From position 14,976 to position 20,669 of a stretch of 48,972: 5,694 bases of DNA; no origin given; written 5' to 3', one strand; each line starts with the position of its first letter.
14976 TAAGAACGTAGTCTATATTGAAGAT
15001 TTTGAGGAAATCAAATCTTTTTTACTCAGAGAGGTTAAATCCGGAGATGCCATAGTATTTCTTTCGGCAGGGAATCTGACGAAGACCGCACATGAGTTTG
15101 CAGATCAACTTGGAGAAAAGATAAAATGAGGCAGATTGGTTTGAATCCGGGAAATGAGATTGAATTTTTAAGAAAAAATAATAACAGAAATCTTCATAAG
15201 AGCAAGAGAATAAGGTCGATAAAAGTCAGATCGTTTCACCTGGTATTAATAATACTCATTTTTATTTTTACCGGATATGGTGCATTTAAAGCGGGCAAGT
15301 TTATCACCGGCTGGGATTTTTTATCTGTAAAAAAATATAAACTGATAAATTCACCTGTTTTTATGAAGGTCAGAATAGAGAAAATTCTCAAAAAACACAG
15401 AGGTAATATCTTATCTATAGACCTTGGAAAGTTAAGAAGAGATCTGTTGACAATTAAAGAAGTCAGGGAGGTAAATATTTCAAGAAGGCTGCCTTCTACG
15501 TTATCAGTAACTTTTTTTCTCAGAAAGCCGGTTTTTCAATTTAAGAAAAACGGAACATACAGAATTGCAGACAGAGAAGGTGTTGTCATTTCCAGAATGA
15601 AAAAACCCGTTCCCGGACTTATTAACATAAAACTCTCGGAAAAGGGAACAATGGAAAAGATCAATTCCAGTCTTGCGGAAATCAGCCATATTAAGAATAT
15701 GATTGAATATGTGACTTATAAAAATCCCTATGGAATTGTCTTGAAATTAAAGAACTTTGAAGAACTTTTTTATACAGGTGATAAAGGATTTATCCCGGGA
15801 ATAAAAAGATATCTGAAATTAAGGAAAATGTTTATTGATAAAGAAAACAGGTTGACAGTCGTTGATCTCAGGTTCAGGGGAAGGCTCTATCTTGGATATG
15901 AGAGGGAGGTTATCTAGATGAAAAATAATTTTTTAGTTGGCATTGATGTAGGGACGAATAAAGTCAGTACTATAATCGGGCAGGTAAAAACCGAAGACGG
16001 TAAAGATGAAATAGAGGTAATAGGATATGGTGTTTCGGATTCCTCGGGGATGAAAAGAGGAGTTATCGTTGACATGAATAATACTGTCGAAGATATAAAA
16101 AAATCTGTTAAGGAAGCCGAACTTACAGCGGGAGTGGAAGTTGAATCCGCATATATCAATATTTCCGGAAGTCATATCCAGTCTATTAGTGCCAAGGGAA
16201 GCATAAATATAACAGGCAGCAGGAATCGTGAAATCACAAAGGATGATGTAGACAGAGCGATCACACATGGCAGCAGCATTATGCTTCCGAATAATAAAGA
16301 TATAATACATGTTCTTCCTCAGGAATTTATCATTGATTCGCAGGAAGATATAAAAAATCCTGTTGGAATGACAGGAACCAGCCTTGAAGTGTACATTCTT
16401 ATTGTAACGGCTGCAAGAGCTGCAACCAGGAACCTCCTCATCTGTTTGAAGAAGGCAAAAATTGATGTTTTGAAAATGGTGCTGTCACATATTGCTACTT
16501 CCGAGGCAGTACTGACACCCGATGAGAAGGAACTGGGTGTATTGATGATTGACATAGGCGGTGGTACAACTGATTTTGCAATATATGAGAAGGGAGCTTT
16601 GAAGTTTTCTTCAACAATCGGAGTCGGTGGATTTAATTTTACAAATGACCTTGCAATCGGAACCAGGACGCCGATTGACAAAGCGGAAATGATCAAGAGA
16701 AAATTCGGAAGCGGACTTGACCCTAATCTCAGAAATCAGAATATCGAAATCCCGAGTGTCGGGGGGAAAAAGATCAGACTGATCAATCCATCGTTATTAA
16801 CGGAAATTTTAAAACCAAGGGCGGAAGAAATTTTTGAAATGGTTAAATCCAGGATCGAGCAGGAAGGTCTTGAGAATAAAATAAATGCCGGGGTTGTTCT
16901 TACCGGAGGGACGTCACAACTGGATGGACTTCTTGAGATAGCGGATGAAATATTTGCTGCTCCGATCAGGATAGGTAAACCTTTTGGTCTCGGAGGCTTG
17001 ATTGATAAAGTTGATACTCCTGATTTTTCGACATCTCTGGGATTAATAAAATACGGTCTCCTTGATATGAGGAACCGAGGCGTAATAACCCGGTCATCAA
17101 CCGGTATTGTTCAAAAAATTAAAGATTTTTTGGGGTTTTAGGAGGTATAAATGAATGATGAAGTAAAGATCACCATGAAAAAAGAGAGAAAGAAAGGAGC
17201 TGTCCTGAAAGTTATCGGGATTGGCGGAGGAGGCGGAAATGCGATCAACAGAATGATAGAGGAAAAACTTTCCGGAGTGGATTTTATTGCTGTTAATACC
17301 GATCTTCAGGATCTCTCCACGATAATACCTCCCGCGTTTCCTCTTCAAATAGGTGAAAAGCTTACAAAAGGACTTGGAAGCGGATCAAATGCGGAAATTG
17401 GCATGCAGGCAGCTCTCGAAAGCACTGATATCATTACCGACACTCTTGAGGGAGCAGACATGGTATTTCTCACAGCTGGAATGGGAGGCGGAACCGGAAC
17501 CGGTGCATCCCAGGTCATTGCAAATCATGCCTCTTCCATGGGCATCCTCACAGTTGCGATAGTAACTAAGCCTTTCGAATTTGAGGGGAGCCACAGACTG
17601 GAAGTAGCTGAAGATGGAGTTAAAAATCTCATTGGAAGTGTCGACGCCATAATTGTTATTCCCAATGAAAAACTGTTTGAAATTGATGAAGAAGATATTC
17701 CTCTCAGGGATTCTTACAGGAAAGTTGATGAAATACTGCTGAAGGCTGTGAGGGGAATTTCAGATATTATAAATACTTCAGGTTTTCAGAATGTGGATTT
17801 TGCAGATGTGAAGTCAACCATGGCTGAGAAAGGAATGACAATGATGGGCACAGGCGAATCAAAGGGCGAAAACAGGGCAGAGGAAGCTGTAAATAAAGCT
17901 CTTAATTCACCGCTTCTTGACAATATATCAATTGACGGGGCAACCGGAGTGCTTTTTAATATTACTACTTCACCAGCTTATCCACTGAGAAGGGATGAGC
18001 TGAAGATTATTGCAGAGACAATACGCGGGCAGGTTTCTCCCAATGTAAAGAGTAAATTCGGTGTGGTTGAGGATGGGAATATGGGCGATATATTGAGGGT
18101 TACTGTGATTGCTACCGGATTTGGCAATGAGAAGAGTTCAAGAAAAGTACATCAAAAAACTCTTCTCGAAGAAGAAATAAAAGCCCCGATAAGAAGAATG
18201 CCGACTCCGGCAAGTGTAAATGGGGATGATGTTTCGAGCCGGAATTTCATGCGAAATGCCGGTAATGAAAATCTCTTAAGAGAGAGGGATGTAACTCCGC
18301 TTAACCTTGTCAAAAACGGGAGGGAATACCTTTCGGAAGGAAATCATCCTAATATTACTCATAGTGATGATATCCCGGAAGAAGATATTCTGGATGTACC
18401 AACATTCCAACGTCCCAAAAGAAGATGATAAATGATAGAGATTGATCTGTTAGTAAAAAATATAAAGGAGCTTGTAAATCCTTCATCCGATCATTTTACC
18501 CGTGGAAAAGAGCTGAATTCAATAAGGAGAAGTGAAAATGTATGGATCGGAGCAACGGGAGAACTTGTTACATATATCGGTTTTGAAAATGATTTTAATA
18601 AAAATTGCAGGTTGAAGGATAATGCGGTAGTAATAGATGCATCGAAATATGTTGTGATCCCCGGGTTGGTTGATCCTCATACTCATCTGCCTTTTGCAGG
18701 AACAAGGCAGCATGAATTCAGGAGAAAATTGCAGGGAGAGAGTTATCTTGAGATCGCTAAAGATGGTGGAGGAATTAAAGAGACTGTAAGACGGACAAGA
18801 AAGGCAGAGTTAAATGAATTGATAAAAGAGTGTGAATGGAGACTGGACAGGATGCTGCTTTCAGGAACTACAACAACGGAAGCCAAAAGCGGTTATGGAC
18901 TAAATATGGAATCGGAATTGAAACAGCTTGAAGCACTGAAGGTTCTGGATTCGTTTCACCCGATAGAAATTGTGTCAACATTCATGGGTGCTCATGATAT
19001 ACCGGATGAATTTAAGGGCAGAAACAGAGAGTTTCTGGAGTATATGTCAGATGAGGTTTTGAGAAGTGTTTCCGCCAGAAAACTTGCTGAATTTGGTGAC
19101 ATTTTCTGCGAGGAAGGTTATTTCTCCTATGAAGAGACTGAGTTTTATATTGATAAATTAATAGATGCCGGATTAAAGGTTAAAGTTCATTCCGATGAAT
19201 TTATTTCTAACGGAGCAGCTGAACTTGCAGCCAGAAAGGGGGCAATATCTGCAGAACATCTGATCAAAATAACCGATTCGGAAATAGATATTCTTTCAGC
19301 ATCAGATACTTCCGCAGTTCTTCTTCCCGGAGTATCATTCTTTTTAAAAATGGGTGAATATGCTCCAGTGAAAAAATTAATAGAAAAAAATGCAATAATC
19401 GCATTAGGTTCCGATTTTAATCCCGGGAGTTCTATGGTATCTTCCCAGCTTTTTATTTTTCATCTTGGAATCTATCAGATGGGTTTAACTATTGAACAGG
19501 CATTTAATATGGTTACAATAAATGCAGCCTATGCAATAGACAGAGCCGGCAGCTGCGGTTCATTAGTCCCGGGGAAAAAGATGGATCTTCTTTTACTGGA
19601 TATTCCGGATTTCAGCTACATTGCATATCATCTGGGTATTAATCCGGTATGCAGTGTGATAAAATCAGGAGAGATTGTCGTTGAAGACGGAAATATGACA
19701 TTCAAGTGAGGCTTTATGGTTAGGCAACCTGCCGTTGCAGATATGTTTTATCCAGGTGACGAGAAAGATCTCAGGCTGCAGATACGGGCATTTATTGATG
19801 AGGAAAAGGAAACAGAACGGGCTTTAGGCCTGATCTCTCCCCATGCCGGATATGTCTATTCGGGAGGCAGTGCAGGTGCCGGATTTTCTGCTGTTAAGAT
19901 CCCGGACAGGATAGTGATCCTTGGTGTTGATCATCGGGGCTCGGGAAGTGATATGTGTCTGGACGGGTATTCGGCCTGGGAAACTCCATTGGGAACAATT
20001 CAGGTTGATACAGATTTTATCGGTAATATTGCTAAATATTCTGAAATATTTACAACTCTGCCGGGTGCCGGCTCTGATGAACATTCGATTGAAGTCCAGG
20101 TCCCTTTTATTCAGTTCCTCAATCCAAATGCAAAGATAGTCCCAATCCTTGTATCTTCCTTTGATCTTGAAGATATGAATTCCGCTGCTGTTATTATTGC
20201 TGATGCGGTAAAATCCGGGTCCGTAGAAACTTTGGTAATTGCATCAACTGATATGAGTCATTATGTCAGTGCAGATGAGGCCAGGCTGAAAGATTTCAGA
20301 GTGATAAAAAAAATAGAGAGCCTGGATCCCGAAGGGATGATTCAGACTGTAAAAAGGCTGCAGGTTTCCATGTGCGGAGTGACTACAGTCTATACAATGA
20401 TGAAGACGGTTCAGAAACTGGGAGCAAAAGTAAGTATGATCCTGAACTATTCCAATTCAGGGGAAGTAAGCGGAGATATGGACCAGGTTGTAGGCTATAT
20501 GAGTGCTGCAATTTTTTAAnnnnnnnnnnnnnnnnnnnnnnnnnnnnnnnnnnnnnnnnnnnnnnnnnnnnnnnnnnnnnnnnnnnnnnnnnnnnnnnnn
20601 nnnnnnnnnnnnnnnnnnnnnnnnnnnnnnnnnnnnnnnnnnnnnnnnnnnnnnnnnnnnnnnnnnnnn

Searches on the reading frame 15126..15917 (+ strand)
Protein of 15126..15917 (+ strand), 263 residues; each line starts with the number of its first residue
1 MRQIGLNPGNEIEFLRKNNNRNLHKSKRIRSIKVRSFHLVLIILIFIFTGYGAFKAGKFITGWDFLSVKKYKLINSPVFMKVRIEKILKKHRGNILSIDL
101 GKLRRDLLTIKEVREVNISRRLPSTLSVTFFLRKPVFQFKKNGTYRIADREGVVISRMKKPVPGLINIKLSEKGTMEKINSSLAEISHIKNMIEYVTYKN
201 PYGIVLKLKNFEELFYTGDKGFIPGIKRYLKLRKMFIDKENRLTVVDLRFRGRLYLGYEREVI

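Call 77: search_protein_families(library=pfam, proteins=[window:15126-15917:+], max_evalue=0.00001)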
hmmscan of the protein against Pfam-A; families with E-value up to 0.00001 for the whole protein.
window:15126-15917:+ (263 aa): 1 family
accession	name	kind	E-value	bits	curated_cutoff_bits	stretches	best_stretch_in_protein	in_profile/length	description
PF08478.15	POTRA_1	-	2.6e-06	28.1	23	0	88-129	24-65/69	POTRA domain, FtsQ-type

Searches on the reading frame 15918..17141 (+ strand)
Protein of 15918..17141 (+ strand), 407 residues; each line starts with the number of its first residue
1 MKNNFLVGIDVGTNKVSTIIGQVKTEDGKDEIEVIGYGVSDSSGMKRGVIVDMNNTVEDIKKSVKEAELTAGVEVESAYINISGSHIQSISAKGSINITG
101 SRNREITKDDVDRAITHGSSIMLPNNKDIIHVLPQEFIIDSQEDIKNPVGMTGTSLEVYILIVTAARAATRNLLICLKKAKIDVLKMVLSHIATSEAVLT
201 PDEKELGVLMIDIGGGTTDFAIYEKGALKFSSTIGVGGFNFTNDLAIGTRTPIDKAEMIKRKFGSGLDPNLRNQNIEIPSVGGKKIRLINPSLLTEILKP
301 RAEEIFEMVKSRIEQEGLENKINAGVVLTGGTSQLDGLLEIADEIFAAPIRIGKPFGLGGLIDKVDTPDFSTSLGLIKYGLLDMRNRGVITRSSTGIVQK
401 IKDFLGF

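Call 77: search_protein_families(library=pfam, proteins=[window:15918-17141:+], max_evalue=0.00001)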
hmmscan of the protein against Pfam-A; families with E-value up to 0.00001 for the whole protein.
window:15918-17141:+ (407 aa): 5 families
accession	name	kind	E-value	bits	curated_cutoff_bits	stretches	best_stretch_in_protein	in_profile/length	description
PF14450.12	FtsA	-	6.7e-35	120.7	31.8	1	210-375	2-127/127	Cell division protein FtsA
PF02491.25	SHS2_FTSA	-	1.4e-25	89.9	25.4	1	84-164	1-79/79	SHS2 domain inserted in FTSA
PF06723.19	MreB_Mbl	-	1e-10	41.5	27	1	204-353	143-304/327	MreB/Mbl protein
PF11104.14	PilM_2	-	2.2e-07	30.6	27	0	157-262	125-236/340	Type IV pilus assembly protein PilM;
PF06277.17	EutA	-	3.3e-06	26.7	27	1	202-296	139-234/475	Ethanolamine utilisation protein EutA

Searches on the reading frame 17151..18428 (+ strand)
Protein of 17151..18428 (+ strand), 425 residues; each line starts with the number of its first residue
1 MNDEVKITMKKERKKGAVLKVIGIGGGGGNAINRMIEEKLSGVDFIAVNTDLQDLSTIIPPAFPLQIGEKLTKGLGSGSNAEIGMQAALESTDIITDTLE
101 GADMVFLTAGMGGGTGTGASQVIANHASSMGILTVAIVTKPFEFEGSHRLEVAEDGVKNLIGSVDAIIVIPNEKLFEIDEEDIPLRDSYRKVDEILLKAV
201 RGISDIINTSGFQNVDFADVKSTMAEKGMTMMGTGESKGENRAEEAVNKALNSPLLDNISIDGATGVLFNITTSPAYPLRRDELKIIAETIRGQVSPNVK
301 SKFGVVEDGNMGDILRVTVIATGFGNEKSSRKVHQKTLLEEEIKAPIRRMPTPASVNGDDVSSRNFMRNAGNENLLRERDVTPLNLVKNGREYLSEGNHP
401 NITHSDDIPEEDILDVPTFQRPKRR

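Call 78: search_protein_families(library=pfam, proteins=[window:17151-18428:+], max_evalue=0.0001)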
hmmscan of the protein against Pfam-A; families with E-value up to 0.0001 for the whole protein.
window:17151-18428:+ (425 aa): 2 families
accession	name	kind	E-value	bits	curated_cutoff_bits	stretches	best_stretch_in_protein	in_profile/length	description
PF00091.31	Tubulin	-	1.1e-43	150.1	33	1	19-178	2-188/190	Tubulin/FtsZ family, GTPase domain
PF12327.13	FtsZ_C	-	3.5e-25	88.6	27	1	228-324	1-94/95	FtsZ family, C-terminal domain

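Call 90: list_cluster_members(proteins=[window:17151-18428:+, window:37851-38912:-, window:115-1404:+, window:39938-40246:-, P0008, P0009])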
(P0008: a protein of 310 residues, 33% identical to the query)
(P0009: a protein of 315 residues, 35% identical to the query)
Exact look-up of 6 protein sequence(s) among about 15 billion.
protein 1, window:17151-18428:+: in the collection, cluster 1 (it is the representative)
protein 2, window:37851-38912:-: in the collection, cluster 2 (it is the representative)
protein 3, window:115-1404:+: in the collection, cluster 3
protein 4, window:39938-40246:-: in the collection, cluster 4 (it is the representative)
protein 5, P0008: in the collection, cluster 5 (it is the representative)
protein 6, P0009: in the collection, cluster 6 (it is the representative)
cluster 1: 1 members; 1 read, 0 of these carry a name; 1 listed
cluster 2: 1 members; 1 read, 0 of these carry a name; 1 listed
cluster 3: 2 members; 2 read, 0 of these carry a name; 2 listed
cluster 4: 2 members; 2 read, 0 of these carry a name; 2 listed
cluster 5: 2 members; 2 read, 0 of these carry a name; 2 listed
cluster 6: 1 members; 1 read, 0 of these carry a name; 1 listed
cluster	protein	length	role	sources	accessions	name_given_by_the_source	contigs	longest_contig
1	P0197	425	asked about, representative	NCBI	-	-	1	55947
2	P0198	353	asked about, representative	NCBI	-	-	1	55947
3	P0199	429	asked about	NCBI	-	-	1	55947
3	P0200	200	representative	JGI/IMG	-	-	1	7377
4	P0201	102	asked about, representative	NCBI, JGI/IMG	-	-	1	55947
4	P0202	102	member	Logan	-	-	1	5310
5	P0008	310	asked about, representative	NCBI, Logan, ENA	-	-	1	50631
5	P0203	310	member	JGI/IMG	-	-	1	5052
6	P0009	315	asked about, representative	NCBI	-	-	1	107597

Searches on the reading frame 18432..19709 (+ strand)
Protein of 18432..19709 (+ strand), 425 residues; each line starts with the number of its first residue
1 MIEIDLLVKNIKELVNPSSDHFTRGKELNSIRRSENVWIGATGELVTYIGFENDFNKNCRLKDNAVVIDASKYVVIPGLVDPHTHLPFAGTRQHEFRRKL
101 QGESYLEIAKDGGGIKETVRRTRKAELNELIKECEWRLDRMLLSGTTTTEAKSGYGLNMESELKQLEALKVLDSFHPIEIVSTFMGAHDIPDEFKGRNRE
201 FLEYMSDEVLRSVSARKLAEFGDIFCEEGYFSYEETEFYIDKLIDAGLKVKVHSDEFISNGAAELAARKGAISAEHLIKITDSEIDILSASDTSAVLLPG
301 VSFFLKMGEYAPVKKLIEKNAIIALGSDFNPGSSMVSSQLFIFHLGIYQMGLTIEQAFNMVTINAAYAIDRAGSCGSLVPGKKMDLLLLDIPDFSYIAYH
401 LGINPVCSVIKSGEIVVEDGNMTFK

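Call 78: search_protein_families(library=pfam, proteins=[window:18432-19709:+], max_evalue=0.0001)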
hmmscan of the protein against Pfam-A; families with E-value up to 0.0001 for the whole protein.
window:18432-19709:+ (425 aa): 2 families
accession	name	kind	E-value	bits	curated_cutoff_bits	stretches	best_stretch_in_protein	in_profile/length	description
PF07969.17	Amidohydro_3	-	7.9e-15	55.7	29.7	1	226-416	254-471/472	Amidohydrolase family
PF01979.26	Amidohydro_1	-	2.5e-13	50.5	25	1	271-415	192-344/345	Amidohydrolase family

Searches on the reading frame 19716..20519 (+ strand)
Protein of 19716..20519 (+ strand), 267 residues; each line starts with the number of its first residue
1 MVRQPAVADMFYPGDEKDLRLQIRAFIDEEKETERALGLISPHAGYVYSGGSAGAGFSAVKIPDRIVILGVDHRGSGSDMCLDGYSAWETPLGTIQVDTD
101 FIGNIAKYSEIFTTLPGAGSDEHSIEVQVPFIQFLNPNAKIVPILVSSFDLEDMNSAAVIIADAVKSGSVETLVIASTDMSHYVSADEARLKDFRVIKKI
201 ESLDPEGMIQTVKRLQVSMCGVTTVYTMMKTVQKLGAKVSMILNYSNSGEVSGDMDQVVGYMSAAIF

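Call 78: search_protein_families(library=pfam, proteins=[window:19716-20519:+], max_evalue=0.0001)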
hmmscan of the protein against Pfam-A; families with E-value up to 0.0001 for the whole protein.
window:19716-20519:+ (267 aa): 1 family
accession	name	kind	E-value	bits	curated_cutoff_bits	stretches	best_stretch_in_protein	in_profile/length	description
PF01875.22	Memo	-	3.5e-68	230.2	27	1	4-264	1-268/269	Memo-like protein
